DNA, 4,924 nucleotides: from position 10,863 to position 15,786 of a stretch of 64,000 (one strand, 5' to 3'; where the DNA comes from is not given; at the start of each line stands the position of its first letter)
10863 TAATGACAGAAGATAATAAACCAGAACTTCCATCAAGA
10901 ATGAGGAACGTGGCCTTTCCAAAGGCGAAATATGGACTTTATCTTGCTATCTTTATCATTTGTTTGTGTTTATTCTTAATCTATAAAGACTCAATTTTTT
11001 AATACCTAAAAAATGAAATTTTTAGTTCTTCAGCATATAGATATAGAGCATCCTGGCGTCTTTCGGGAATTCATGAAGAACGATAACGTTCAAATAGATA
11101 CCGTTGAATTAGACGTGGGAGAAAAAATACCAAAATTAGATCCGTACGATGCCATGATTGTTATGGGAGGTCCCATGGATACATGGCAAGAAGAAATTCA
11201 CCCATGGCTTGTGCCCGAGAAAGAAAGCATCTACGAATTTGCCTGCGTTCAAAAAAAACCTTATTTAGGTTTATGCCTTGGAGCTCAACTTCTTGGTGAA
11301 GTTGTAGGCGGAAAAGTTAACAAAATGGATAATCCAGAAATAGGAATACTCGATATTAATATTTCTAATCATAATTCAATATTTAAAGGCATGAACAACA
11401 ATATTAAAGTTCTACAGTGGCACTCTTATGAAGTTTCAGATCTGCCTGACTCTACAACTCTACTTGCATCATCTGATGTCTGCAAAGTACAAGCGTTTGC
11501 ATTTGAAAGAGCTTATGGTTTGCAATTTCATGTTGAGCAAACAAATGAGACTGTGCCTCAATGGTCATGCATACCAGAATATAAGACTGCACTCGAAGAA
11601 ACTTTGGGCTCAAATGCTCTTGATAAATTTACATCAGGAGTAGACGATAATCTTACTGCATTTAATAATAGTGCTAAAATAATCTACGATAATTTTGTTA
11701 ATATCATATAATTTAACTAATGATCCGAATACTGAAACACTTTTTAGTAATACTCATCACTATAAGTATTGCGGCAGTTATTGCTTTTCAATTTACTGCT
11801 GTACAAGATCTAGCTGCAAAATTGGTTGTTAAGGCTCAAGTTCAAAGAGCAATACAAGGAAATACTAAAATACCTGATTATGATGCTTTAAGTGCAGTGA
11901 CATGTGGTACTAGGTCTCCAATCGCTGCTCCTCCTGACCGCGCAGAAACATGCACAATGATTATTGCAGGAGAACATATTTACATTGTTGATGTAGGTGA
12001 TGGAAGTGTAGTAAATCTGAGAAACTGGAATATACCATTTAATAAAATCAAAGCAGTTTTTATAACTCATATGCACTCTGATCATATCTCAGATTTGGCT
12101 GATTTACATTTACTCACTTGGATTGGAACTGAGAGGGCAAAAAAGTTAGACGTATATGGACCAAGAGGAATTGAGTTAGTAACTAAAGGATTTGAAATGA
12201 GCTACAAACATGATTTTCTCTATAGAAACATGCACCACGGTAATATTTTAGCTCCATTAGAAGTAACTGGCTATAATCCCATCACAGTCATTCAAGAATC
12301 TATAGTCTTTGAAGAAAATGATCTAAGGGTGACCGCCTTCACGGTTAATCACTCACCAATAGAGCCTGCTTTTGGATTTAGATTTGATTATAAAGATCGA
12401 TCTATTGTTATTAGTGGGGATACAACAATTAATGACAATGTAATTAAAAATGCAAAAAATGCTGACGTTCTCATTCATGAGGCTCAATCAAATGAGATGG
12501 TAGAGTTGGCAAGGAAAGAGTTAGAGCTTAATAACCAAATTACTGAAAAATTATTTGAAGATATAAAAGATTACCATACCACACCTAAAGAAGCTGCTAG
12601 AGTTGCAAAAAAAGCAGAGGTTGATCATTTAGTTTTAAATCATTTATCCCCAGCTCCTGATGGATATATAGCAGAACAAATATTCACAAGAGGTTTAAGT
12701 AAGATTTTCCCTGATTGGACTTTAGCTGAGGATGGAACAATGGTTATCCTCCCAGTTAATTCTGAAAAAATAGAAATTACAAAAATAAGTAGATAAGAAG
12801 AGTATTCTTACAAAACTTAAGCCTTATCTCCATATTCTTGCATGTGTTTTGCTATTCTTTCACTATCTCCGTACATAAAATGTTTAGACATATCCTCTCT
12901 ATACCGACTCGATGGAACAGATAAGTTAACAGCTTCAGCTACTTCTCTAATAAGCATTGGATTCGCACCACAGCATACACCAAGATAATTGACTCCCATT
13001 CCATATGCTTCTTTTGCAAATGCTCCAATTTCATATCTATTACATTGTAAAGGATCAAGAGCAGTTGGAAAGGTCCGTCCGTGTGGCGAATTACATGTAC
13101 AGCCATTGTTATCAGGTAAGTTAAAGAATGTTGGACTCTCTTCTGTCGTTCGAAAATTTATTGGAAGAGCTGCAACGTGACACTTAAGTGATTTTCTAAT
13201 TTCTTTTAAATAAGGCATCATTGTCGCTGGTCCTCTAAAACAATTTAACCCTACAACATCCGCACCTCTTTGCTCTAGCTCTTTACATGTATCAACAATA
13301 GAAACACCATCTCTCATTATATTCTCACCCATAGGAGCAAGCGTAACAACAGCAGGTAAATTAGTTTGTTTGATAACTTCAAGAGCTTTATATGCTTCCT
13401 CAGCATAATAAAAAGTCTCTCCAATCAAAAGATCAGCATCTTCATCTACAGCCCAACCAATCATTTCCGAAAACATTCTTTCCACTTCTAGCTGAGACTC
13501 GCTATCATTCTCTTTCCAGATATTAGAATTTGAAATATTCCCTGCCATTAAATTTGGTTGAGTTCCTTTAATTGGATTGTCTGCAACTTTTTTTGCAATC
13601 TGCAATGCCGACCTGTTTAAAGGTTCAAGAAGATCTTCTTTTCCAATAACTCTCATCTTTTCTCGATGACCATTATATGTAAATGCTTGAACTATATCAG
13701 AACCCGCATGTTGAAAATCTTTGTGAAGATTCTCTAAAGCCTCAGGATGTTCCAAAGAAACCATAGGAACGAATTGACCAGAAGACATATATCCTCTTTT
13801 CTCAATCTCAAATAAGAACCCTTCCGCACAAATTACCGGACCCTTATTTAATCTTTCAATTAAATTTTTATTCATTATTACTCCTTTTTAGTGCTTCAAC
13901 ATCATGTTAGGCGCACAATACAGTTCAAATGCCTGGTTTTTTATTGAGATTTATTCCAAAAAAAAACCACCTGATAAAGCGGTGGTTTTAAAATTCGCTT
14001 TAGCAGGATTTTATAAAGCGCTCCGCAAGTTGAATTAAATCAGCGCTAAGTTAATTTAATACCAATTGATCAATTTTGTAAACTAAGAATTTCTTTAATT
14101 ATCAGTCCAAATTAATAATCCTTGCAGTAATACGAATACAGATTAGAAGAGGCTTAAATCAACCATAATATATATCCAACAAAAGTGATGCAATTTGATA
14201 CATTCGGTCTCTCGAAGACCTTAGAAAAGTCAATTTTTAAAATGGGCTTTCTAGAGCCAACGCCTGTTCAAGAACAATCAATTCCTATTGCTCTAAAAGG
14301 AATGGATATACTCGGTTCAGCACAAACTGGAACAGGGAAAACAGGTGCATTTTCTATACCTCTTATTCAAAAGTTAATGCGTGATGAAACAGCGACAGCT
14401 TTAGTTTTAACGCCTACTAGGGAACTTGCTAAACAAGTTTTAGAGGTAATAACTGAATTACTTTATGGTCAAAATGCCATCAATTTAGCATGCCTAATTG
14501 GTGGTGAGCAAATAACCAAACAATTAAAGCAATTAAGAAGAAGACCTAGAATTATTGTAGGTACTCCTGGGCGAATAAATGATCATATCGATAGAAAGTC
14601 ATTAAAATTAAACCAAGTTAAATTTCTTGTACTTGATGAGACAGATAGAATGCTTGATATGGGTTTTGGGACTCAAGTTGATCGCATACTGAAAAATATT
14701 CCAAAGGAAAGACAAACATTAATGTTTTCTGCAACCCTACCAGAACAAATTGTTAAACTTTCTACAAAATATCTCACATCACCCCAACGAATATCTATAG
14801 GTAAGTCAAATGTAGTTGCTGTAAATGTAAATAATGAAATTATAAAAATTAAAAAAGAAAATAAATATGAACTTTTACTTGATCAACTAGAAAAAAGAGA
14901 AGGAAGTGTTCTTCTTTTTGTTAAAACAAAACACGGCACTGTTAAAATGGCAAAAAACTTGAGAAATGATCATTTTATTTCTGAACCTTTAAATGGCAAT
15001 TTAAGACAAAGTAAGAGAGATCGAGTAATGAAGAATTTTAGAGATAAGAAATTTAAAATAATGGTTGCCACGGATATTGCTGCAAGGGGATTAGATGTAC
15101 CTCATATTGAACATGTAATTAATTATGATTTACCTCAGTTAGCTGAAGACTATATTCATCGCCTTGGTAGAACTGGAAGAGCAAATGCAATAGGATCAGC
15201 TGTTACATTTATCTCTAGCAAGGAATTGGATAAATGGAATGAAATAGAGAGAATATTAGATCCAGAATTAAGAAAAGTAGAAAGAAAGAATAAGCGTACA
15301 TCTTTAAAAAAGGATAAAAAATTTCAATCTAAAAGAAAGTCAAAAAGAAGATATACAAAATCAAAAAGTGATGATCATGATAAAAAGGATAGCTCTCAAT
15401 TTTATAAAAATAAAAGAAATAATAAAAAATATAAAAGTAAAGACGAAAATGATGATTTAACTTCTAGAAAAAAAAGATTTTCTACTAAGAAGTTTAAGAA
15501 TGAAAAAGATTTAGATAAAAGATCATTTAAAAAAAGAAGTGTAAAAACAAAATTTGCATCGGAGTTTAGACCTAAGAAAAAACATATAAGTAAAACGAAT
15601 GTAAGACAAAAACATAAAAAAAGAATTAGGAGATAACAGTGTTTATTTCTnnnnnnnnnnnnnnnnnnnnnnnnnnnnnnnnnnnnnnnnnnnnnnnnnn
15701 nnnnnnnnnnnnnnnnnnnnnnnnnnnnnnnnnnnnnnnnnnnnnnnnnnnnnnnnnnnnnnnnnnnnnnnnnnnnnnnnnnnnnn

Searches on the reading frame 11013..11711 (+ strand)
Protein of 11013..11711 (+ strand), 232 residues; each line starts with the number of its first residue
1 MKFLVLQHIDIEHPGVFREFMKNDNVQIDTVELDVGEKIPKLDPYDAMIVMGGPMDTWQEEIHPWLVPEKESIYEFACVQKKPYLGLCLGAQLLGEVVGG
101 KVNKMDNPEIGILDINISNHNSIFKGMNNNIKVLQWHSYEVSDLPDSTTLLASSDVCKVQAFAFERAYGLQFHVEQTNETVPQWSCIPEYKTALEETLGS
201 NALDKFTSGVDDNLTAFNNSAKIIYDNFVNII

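Call 27: search_protein_families(library=pfam, max_evalue=0.000001, proteins=[window:11013-11711:+])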
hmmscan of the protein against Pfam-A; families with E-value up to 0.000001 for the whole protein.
window:11013-11711:+ (232 aa): 1 family
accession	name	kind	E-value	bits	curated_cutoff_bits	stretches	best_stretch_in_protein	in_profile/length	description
PF00117.34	GATase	-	2.7e-22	79.8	22.8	1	22-178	19-175/190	Glutamine amidotransferase class-I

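Call 65: search_protein_families(library=ncbifam, max_evalue=1e-10, proteins=[window:11013-11711:+])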
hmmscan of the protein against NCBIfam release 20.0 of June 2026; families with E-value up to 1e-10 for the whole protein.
window:11013-11711:+ (232 aa): 9 families
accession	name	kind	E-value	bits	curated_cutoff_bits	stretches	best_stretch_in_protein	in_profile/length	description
NF005458.0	PRK07053.1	equivalog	1.1e-37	129.6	250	1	3-185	5-189/234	glutamine amidotransferase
NF005072.0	PRK06490.1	equivalog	1e-28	100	339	1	3-187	16-198/251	glutamine amidotransferase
NF006098.0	PRK08250.1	equivalog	1.3e-26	93.6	301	1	1-183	1-189/239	glutamine amidotransferase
NF001975.0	PRK00758.1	equivalog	4.1e-26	91.7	198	1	26-176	24-165/185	GMP synthase subunit A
TIGR00888.1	guaA_Nterm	equivalog_domain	6.5e-24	84.4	172.15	1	26-177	23-168/188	glutamine-hydrolyzing GMP synthase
NF006562.0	PRK09065.1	equivalog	1.1e-18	67.7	205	1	16-192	28-204/242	glutamine amidotransferase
NF005743.0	PRK07567.1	equivalog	8.8e-17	61.2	264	1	27-177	33-193/245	glutamine amidotransferase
NF000848.1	PRK00074.1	equivalog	3.7e-16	58.8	400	1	37-177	35-171/512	glutamine-hydrolyzing GMP synthase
NF004212.0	PRK05665.1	equivalog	1.1e-15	58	309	1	36-175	49-187/241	amidotransferase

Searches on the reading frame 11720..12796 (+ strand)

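Call 28: search_protein_families(library=pfam, max_evalue=0.000001, proteins=[window:11720-12796:+])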
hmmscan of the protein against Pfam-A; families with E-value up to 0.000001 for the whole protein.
window:11720-12796:+ (358 aa): 2 families
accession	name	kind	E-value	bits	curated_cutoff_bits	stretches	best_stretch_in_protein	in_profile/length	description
PF12706.13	Lactamase_B_2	-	2.4e-19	70.2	27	1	107-308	28-199/200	Beta-lactamase superfamily domain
PF00753.33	Lactamase_B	-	7.9e-14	52.5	22.7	1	74-254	4-172/196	Metallo-beta-lactamase superfamily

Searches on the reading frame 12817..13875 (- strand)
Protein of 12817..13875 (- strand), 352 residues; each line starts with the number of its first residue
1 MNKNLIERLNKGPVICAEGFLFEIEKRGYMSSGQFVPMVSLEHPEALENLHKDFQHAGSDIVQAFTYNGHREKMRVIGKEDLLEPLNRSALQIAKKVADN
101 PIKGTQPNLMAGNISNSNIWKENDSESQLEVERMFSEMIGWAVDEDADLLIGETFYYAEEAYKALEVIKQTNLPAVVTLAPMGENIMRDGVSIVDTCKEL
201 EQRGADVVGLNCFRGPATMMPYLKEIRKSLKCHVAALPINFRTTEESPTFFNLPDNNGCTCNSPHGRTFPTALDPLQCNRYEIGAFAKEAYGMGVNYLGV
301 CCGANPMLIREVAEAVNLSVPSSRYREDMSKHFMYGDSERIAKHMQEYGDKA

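Call 28: search_protein_families(library=pfam, max_evalue=0.000001, proteins=[window:12817-13875:-])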
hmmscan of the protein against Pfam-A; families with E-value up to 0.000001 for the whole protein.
window:12817-13875:- (352 aa): 1 family
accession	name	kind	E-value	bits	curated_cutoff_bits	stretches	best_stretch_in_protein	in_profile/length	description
PF02574.22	S-methyl_trans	-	1.4e-36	127.3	22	1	39-316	27-283/283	Homocysteine S-methyltransferase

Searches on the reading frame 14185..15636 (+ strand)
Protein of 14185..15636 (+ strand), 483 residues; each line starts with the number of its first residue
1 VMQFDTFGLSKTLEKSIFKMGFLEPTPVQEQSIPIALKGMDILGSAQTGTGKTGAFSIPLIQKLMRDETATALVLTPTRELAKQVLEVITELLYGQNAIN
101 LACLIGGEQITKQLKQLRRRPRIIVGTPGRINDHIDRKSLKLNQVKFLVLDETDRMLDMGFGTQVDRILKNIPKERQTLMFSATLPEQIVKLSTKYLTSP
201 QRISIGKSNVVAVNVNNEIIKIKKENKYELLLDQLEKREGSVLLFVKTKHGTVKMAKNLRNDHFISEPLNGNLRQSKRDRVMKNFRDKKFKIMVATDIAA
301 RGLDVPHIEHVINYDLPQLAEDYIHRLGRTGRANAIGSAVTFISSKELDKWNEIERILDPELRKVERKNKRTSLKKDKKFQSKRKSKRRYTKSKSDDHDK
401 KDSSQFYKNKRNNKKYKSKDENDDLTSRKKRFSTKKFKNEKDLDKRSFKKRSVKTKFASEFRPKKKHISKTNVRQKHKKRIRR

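Call 28: search_protein_families(library=pfam, max_evalue=0.000001, proteins=[window:14185-15636:+])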
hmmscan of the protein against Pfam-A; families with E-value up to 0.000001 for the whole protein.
window:14185-15636:+ (483 aa): 3 families
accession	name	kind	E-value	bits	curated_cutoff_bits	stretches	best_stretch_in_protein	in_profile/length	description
PF00270.35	DEAD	-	4.5e-51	173.3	26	1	26-189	1-164/167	DEAD/DEAH box helicase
PF00271.37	Helicase_C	-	1.3e-30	106.3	23.5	1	227-334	2-110/110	Helicase conserved C-terminal domain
PF04851.21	ResIII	-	4.1e-10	40.2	22.5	1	45-186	29-163/164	Type III restriction enzyme, res subunit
